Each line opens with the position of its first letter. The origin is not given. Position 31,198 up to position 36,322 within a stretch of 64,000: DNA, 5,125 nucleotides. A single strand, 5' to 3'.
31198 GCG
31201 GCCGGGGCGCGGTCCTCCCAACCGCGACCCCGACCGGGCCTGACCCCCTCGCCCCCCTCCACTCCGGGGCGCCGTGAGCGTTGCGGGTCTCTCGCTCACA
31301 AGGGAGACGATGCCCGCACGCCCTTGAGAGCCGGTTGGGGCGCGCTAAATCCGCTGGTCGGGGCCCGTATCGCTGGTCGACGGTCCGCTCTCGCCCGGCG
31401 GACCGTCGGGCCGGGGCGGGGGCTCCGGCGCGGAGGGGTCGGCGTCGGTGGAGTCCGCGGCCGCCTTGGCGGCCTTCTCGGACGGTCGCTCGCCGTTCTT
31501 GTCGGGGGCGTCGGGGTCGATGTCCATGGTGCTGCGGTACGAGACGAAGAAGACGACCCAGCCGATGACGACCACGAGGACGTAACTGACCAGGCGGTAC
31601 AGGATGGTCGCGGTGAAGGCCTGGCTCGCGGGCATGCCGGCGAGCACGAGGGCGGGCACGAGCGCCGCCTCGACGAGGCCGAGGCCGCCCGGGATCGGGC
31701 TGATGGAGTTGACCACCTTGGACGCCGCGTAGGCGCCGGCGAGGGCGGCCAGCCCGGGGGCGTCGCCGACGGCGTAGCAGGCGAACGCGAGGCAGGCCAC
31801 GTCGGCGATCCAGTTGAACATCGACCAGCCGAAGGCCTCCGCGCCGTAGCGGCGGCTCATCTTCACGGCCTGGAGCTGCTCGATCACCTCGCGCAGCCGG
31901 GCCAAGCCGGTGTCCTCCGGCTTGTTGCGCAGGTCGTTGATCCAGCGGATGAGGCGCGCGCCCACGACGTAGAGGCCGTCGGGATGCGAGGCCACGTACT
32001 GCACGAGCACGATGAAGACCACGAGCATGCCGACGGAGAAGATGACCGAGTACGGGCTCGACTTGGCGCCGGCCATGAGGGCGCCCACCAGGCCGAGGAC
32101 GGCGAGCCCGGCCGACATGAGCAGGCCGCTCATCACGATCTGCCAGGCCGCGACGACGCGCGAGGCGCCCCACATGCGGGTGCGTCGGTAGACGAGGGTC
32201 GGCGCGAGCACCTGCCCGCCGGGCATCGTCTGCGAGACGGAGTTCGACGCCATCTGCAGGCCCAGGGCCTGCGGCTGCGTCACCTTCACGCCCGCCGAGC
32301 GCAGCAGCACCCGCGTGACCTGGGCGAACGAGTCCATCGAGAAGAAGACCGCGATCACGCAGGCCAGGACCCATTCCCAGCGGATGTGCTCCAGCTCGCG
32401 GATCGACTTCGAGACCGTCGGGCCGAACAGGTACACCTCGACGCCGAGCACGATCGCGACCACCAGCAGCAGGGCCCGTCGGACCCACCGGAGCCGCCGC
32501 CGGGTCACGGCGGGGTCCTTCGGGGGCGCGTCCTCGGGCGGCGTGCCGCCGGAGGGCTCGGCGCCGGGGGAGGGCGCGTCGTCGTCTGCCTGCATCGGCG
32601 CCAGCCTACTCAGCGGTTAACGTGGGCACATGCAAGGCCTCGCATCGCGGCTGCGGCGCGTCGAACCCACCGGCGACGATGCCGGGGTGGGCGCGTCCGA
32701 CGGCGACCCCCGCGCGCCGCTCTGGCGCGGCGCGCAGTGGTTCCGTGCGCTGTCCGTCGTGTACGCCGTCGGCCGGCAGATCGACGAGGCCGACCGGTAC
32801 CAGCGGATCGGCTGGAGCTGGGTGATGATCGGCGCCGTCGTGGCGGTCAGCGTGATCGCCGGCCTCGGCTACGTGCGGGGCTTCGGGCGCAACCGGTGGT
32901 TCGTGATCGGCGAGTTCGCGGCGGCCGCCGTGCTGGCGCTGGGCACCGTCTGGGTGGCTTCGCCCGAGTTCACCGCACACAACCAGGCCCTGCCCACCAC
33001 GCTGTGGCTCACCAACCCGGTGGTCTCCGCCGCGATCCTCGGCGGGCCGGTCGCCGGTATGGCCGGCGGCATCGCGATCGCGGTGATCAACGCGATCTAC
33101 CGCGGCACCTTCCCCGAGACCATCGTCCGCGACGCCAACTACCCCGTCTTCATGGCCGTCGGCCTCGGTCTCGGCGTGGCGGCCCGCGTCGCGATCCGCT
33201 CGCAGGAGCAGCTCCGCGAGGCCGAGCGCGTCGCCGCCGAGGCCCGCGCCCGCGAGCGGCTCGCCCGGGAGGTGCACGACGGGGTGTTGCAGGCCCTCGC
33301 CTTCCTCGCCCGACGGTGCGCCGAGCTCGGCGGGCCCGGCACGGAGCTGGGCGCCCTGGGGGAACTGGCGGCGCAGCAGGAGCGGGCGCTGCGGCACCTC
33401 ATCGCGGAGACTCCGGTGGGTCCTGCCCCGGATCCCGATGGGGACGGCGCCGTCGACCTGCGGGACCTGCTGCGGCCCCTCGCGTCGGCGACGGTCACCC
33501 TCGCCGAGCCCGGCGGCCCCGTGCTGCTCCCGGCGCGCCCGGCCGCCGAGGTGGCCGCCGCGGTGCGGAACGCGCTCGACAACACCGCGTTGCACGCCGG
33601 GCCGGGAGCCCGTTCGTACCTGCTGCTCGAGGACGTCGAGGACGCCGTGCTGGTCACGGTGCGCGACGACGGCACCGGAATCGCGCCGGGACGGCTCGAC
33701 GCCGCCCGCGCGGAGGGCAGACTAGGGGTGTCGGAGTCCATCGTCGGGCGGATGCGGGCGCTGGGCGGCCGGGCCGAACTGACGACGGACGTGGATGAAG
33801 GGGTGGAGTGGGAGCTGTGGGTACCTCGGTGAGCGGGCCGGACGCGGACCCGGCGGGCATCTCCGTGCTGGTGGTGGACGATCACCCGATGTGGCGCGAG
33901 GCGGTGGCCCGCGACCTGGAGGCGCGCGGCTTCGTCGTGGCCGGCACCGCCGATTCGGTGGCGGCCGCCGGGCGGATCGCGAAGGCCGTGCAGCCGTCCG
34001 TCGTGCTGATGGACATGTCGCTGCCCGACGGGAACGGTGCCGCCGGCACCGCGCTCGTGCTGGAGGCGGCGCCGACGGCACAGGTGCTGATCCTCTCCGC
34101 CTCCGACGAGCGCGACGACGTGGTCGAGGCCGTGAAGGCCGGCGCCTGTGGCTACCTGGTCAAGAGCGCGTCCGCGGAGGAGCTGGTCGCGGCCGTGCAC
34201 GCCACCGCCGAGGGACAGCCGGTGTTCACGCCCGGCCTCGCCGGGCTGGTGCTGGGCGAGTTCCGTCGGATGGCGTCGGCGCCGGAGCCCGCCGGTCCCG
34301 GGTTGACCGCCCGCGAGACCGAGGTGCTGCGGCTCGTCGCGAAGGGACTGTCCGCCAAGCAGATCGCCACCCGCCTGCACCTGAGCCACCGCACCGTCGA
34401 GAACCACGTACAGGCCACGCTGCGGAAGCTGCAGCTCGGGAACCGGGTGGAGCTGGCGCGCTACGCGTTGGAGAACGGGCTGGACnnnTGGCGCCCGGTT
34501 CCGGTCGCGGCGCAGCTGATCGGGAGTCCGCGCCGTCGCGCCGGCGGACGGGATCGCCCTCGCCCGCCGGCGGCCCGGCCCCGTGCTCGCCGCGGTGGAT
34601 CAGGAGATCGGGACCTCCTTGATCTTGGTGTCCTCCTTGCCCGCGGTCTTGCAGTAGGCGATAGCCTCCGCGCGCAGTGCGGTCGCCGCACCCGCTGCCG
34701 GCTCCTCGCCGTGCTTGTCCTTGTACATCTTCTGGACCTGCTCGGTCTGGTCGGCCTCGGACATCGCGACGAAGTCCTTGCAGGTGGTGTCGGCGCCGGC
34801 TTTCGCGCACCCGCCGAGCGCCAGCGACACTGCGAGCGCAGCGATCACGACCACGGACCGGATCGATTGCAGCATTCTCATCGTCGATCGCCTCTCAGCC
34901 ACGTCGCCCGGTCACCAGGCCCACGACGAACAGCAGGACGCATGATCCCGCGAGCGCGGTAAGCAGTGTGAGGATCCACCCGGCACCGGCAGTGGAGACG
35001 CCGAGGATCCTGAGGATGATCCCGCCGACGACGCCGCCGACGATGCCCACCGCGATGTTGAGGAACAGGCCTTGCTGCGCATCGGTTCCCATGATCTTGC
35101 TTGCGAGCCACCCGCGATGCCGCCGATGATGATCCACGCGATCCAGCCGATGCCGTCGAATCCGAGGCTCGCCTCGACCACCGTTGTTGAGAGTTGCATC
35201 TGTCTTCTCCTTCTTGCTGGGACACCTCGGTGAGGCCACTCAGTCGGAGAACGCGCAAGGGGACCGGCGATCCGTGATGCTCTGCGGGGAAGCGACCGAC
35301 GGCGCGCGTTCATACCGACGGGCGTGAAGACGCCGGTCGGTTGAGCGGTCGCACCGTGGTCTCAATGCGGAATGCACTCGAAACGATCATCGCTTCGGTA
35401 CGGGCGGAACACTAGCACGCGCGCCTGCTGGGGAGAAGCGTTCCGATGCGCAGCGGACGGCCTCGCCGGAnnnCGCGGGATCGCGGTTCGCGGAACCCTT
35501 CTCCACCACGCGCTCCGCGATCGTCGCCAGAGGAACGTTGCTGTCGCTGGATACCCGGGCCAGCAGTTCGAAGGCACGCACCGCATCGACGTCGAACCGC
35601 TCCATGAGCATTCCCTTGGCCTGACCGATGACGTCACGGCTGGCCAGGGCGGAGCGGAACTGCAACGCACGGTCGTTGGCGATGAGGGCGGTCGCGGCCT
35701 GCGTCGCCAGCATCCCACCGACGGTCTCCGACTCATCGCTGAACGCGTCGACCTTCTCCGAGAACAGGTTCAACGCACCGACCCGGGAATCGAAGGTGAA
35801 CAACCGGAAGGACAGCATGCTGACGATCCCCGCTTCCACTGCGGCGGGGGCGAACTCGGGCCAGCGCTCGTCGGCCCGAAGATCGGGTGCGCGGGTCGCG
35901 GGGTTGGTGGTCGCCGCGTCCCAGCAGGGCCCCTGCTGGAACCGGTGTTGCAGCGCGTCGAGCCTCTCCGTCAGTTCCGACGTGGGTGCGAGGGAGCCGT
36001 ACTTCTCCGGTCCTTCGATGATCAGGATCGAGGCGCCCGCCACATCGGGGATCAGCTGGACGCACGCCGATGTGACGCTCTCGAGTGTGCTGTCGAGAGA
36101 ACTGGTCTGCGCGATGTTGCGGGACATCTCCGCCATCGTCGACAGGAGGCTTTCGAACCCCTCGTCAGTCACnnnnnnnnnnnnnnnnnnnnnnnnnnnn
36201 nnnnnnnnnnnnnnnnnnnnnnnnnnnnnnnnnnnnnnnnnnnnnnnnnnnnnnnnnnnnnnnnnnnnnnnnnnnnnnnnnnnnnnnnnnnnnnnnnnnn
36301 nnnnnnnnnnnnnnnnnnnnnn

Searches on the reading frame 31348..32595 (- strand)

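Call 38: search_protein_families(library=pfam, proteins=[window:31348-32595:-], max_evalue=0.0001)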
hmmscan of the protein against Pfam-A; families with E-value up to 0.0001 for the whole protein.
window:31348-32595:- (416 aa): 1 family
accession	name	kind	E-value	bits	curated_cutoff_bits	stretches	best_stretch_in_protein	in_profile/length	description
PF03706.18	LPG_synthase_TM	-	4.7e-37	128.5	33.4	1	46-345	5-302/302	Lysylphosphatidylglycerol synthase TM region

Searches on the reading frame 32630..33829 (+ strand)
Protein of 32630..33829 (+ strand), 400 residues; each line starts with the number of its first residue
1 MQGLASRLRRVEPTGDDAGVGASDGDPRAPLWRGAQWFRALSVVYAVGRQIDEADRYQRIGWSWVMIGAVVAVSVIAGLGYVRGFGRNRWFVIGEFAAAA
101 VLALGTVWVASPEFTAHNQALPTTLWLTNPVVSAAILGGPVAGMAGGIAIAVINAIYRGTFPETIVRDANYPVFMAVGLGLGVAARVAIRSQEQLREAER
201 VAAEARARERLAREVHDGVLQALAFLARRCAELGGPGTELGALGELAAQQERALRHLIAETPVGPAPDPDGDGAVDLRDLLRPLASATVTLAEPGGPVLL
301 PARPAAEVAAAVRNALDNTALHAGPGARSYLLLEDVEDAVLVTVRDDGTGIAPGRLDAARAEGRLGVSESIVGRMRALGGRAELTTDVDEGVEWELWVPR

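Call 38: search_protein_families(library=pfam, proteins=[window:32630-33829:+], max_evalue=0.0001)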
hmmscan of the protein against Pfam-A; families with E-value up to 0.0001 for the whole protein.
window:32630-33829:+ (400 aa): 2 families
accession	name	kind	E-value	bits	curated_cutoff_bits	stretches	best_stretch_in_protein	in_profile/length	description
PF19354.4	DUF5931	-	3.2e-09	37.3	27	1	29-183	10-164/175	Family of unknown function (DUF5931)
PF02518.31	HATPase_c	-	1e-07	32.8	26.4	1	310-399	8-108/111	Histidine kinase-, DNA gyrase B-, and HSP90-like ATPase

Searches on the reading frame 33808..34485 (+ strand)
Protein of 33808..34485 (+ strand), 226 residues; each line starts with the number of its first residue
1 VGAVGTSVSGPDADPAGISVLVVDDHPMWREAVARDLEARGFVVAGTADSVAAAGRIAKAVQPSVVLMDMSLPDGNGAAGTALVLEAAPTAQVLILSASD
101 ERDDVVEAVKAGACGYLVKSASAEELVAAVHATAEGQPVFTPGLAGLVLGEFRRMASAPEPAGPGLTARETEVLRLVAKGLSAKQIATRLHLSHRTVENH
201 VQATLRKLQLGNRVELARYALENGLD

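Call 38: search_protein_families(library=pfam, proteins=[window:33808-34485:+], max_evalue=0.0001)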
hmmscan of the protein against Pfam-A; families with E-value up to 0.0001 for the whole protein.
window:33808-34485:+ (226 aa): 5 families
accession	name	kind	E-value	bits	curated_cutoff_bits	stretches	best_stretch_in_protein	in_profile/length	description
PF00072.30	Response_reg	-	4.6e-23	81.9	30.2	1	20-130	1-110/111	Response regulator receiver domain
PF00196.25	GerE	-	1.1e-19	70.2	23.5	1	166-220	3-57/57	Bacterial regulatory proteins, luxR family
PF08281.18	Sigma70_r4_2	-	1.7e-06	28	25.7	1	166-208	11-54/54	Sigma-70, region 4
PF13384.12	HTH_23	-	5.6e-06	26.4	24.6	1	172-202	9-39/50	Homeodomain-like domain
PF13936.12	HTH_38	-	9.3e-05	22.5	27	0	174-202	14-42/44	Helix-turn-helix domain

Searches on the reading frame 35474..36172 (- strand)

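Call 38: search_protein_families(library=pfam, proteins=[window:35474-36172:-], max_evalue=0.0001)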
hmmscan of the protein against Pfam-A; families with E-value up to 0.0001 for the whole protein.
window:35474-36172:- (233 aa): 3 families
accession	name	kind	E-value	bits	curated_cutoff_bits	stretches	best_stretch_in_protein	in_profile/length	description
PF03861.19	ANTAR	-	1.4e-18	66.8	27.3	1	171-223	2-54/54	ANTAR domain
PF13185.12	GAF_2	-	7.7e-15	55.7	28.6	1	24-163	2-135/136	GAF domain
PF01590.32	GAF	-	8e-06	26.9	22.4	1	41-163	13-133/133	GAF domain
